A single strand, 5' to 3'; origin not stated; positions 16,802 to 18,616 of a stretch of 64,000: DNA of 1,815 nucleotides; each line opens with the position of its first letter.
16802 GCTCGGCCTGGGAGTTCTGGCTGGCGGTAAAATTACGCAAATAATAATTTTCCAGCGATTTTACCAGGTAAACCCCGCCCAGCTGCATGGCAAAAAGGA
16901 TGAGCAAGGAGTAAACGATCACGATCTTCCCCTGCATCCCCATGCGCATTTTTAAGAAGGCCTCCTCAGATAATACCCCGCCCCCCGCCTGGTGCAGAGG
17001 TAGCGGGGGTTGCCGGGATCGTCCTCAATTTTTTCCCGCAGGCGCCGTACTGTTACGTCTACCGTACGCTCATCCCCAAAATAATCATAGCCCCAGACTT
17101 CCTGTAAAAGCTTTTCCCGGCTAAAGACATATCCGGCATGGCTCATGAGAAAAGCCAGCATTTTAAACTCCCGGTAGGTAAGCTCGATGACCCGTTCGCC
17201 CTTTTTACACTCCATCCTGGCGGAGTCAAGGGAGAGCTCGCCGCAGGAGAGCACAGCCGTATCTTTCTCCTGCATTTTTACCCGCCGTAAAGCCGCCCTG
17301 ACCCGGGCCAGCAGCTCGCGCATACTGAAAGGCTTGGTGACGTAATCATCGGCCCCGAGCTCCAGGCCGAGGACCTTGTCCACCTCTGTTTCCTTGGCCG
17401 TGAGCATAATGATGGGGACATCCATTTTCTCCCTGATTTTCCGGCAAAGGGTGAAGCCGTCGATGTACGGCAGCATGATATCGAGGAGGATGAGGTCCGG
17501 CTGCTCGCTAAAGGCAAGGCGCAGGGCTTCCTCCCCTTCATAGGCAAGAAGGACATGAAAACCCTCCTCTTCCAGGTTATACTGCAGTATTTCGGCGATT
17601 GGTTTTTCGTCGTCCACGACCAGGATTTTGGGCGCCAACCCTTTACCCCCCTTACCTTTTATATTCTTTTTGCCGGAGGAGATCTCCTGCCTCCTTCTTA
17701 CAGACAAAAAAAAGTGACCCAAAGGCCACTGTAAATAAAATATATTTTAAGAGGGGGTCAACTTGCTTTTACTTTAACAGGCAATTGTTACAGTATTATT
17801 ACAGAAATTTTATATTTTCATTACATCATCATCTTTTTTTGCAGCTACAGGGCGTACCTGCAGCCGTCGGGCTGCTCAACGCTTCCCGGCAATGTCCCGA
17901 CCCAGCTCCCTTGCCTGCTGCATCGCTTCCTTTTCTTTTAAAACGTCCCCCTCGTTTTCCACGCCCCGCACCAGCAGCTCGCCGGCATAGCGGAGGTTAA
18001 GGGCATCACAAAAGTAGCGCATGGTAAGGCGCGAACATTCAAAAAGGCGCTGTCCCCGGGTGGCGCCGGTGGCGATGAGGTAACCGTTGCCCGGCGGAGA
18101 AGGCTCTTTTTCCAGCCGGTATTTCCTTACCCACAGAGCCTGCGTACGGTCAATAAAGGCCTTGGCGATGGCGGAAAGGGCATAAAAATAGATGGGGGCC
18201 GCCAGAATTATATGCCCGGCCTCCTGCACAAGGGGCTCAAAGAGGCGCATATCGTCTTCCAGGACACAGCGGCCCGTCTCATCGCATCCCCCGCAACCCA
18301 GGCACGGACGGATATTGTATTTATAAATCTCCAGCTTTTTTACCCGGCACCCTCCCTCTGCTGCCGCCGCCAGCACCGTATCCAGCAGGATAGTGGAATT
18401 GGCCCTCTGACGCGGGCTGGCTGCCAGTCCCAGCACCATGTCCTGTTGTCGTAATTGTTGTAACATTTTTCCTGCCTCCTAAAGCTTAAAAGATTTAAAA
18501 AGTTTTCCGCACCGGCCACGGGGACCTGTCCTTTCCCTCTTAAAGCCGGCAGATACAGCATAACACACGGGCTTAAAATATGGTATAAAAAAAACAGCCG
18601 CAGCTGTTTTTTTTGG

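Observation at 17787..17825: Four WalR half-sites in 11-bp phase upstream of walR: possible autoregulation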

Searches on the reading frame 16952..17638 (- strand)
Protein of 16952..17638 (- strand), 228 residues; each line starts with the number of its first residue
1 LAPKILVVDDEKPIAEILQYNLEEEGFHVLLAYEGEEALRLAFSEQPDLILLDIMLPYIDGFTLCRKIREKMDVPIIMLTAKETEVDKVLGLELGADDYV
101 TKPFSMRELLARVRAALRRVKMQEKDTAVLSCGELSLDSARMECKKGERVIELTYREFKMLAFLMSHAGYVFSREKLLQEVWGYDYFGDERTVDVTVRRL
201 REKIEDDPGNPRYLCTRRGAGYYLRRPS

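Call 5: search_protein_families(library=ncbifam, proteins=[window:16952-17638:-])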
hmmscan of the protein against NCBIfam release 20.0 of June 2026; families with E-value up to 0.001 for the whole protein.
window:16952-17638:- (228 aa): 107 families (the best 25 are shown)
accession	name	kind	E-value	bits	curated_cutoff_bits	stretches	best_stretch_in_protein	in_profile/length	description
NF040534.1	resp_reg_YycF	equivalog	5.1e-99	330.2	340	1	4-227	2-230/231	response regulator YycF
NF045944.1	ResRegRpaBCyano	equivalog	6.4e-75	251.4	330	1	6-225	1-228/229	response regulator transcription factor RpaB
NF040689.1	MtrAB_MtrA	equivalog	1.7e-74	249.8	300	1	5-222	1-216/219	MtrAB system response regulator MtrA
TIGR02154.1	PhoB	equivalog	1.1e-73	247.2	296.2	1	1-224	1-225/226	phosphate regulon transcriptional regulator PhoB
NF053854.1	RespRegPhoBBctds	equivalog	3.8e-67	225.9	270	1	5-224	1-224/225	two-component system response regulator PhoB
NF033117.2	vanR_ACDEGLN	exception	6e-67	225.5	350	1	5-223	1-224/226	VanR-ABDEGLN family response regulator transcription factor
NF008296.0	PRK11083.1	equivalog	1e-65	221.4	273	1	2-225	3-226/228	two-component system response regulator CreB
NF041733.1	resp_reg_CseB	equivalog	3e-64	216.5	350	1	4-226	2-228/228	two-component system response regulator CseB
TIGR01387.1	cztR_silR_copR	subfamily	1.1e-60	204.9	279.2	1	5-224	1-218/218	heavy metal response regulator transcription factor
NF007005.1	PRK09468.1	equivalog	7.2e-60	202.4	331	1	3-223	4-230/237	osmolarity response regulator transcription factor OmpR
NF041209.1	resp_regPieR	equivalog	6.7e-59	199.3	450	1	4-223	2-226/231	two component system response regulator PieR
NF033120.0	vanR_FM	exception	3.4e-57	193.7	460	1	5-223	6-228/231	vancomycin resistance response regulator transcription factor, VanR-F/VanR-M family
NF000401.1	vanR-A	exception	4.8e-56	189.8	500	1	1-224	1-229/231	vancomycin resistance response regulator transcription factor VanR-A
NF007982.1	PRK10710.1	equivalog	4.3e-55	186.8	380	1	3-222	8-225/235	envelope stress response regulator BaeR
NF008199.0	PRK10955.1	equivalog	1.1e-54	185.9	341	1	4-224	3-228/232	envelope stress response regulator transcription factor CpxR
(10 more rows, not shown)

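Call 29: search_solved_structures(query=window:16952-17638:-, show_alignments=4, max_evalue=1e-30)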
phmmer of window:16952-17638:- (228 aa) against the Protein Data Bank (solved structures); distinct sequences matched with E-value up to 1e-30: 39.
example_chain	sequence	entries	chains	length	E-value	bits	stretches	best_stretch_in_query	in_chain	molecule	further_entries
2oqr_A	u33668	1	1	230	5e-60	206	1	1-224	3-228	Sensory transduction protein regX3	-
9dvt_R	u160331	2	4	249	3.7e-55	190.1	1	1-227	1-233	DNA-binding dual master transcriptional regulator RpaA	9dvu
2gwr_A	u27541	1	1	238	7.7e-54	185.8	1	2-225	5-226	DNA-binding response regulator mtrA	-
9ji3_J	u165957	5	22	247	5.5e-50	173.2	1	4-227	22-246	DNA-binding response regulator | Possible two component system response transcriptional positive regulator PhoP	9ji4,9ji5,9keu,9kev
3r0j_A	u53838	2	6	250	5.7e-50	173.2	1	4-227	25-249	POSSIBLE TWO COMPONENT SYSTEM RESPONSE TRANSCRIPTIONAL POSITIVE REGULATOR PHOP | Response regulator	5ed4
1ys6_A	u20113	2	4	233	1.2e-48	168.9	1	2-225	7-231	Transcriptional regulatory protein prrA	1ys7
2zwm_A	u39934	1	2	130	9.5e-48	165.9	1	2-120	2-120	Transcriptional regulatory protein yycF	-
3f6p_A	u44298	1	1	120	1.7e-47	165.1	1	2-119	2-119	Transcriptional regulatory protein yycF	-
9ket_J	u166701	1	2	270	2.5e-45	158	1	44-227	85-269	Possible two component system response transcriptional positive regulator PhoP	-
4b09_A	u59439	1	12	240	3.2e-45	157.6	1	2-222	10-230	TRANSCRIPTIONAL REGULATORY PROTEIN BAER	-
1kgs_A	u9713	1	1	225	1.3e-44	155.7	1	3-225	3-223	DNA BINDING RESPONSE REGULATOR D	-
4kny_A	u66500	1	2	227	1.8e-43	151.9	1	4-223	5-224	KDP operon transcriptional regulatory protein KdpE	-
4kfc_A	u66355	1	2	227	2.5e-43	151.5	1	4-223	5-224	KDP operon transcriptional regulatory protein KdpE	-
6lgq_D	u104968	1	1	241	2.5e-43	151.4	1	4-223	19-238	DNA-binding response regulator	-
1mvo_A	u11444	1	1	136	5.5e-43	150.3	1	2-123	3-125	PhoP response regulator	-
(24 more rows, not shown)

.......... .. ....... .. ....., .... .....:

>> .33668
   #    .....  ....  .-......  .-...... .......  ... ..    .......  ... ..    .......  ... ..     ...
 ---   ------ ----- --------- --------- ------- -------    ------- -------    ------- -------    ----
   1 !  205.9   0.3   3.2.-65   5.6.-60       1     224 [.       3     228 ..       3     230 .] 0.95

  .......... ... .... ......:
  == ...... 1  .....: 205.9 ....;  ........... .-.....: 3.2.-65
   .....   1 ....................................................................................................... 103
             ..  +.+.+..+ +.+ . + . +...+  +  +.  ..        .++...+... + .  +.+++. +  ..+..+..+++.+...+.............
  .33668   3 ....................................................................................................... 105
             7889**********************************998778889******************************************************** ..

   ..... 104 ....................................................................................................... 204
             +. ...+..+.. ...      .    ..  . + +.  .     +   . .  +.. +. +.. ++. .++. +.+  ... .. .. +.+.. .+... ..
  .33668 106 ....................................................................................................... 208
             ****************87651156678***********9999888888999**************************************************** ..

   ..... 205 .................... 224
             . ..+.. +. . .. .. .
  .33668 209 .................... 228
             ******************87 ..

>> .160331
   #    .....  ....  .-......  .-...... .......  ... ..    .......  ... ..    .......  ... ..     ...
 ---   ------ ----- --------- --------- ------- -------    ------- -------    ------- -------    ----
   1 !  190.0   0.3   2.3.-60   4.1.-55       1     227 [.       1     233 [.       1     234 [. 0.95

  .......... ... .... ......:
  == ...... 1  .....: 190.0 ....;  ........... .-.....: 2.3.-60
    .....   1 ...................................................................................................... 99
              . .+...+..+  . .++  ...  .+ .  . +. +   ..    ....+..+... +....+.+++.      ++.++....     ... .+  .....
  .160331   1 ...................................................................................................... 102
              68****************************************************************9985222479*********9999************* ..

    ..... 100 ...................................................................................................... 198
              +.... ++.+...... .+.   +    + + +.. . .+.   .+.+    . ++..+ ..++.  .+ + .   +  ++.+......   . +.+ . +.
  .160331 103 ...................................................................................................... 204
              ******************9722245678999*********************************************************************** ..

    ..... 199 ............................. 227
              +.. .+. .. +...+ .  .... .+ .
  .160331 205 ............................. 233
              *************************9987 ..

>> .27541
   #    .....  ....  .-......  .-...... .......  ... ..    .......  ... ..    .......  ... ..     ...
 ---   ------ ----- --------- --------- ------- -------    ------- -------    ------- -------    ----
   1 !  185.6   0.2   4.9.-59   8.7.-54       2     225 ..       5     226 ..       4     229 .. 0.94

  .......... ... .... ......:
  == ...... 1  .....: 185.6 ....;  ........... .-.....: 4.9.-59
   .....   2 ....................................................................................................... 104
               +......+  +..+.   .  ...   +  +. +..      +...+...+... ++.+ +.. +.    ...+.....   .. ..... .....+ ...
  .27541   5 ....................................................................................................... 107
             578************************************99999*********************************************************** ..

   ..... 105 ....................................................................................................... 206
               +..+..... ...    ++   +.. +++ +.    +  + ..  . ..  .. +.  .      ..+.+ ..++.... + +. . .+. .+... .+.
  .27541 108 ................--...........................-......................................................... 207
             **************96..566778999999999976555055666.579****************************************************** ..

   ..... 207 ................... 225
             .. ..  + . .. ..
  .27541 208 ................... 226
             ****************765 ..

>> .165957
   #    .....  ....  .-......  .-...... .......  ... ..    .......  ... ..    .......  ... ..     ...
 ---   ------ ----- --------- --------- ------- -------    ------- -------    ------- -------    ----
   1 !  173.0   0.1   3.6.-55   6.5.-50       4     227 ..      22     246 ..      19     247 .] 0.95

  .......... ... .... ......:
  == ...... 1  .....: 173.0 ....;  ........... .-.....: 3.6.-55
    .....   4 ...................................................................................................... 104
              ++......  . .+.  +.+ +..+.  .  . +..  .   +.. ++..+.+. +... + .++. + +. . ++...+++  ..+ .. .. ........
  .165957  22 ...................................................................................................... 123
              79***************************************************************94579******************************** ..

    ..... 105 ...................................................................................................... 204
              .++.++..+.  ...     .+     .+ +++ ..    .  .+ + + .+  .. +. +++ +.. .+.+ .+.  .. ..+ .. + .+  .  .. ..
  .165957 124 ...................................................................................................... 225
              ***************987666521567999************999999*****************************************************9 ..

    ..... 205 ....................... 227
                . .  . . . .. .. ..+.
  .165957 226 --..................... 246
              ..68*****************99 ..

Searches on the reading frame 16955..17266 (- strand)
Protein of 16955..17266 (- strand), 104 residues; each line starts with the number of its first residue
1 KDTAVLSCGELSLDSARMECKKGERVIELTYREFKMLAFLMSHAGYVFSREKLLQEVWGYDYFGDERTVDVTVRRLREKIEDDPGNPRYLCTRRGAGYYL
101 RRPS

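Call 30: search_solved_structures(query=window:16955-17266:-, show_alignments=5, max_evalue=1e-20)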
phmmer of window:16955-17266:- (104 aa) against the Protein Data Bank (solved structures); distinct sequences matched with E-value up to 1e-20: 9.
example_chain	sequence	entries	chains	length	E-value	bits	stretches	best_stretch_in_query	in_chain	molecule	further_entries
2hwv_A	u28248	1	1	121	8.6e-37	128.7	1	7-103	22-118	DNA-binding response regulator VicR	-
2d1v_A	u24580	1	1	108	8.7e-35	122.3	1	20-103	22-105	Transcriptional regulatory protein yycF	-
2zxj_A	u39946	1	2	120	2.4e-33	117.6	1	21-102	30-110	Transcriptional regulatory protein walR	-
6cqg_A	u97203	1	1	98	3.6e-33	117.1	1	9-101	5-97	DNA-binding response regulator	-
5za3_A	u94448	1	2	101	7.1e-33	116.1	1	9-101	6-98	DNA-binding response regulator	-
8hml_A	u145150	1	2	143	7.8e-24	87.1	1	5-104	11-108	DNA-binding response OmpR family regulator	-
8hig_A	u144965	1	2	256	2.1e-23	85.7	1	4-104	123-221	DNA-binding response OmpR family regulator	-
8hih_O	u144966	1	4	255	1.6e-22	82.9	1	6-103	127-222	Transcriptional regulatory protein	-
2oqr_A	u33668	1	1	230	5.8e-21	77.9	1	4-100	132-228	Sensory transduction protein regX3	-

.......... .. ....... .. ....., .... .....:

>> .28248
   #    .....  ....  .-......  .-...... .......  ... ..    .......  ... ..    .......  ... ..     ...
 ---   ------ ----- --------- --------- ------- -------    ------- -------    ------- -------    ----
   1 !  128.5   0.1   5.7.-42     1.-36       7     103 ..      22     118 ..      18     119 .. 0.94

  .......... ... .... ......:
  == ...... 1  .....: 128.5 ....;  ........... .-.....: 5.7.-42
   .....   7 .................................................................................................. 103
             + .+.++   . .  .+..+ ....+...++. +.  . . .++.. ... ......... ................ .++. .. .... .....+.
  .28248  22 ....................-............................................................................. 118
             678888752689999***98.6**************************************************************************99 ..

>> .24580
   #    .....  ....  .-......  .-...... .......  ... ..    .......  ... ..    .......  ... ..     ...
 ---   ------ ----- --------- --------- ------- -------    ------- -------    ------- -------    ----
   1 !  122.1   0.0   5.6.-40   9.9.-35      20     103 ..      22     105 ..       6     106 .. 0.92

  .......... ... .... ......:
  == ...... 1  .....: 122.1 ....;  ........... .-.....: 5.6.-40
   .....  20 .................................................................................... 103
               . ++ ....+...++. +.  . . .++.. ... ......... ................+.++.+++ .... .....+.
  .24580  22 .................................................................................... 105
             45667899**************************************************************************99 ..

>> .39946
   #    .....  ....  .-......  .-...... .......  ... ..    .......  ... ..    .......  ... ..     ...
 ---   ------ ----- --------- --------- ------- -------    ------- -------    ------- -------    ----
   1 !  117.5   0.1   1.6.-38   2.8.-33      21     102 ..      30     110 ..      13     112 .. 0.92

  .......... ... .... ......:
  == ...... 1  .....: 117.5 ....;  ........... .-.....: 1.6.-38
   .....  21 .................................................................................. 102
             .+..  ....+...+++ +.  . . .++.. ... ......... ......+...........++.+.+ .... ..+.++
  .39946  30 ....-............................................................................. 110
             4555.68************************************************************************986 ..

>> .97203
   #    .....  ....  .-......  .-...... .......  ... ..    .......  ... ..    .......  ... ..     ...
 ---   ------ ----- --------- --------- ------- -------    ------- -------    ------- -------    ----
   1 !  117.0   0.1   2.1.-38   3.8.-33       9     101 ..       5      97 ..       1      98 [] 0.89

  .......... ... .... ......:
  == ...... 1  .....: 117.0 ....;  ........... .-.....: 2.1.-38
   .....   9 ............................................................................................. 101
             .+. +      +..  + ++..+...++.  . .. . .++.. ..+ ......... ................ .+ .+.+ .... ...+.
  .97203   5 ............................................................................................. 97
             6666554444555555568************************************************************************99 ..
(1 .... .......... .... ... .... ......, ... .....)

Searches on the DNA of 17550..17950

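Call 15: search_rna_families(source=window, start=17550, end=17950, threshold=evalue, max_evalue=10, show_alignments=3)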
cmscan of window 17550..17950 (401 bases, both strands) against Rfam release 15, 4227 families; matches with E-value up to 10: 2.
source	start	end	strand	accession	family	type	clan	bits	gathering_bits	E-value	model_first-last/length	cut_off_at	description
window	17734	17829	-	RF01499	Afu_191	Gene; snRNA; snoRNA; CD-box;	-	14.8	60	6.3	1-93/93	no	A. fumigatus snoRNA Afu_191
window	17582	17667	-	RF02248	Six3os1_3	Gene; lncRNA;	-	11.5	40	1.6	1-75/75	no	Six3os1 conserved region 3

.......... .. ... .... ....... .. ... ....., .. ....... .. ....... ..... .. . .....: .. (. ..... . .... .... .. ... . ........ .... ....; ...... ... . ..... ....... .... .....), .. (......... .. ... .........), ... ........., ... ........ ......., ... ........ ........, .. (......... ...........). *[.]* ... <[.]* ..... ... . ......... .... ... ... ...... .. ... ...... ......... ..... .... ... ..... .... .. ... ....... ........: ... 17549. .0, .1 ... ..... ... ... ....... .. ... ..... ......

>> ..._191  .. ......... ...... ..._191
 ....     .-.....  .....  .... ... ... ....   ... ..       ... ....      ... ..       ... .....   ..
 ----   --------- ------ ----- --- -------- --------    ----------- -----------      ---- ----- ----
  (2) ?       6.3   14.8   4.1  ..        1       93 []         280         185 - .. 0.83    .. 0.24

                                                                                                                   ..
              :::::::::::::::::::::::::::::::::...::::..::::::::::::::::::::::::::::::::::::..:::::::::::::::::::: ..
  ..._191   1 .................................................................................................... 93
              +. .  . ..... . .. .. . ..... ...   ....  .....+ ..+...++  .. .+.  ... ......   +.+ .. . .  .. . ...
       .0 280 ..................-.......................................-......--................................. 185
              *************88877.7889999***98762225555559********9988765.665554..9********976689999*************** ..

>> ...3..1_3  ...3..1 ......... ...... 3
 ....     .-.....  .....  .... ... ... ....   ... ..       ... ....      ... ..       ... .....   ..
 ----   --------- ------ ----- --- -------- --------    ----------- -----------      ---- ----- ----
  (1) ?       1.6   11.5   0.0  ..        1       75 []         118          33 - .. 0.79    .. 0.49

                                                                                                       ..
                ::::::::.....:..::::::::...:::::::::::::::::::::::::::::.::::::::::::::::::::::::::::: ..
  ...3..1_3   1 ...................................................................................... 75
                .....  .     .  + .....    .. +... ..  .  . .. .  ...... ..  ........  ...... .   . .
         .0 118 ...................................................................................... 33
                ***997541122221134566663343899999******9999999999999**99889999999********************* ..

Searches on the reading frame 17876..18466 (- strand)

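Call 5: search_protein_families(library=ncbifam, proteins=[window:17876-18466:-])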
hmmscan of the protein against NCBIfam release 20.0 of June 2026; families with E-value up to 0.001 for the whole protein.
window:17876-18466:- (196 aa): 2 families
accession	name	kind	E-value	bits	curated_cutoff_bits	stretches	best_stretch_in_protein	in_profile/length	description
TIGR03567.1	FMN_reduc_SsuE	equivalog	2.2e-05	24.4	164.05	1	11-106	2-89/171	NADPH-dependent FMN reductase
NF007280.0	PRK09739.1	equivalog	0.00053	19.7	162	0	10-108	5-105/199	NAD(P)H oxidoreductase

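Call 7: search_protein_families(library=pfam, proteins=[window:17876-18466:-])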
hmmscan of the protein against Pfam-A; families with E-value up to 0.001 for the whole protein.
window:17876-18466:- (196 aa): 2 families
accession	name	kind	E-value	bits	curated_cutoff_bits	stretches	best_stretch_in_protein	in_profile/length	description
PF03358.20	FMN_red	-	1.4e-15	57.6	24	1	11-115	3-107/152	NADPH-dependent FMN reductase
PF02525.22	Flavodoxin_2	-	6.1e-09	36.3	27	1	11-121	3-114/198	Flavodoxin-like fold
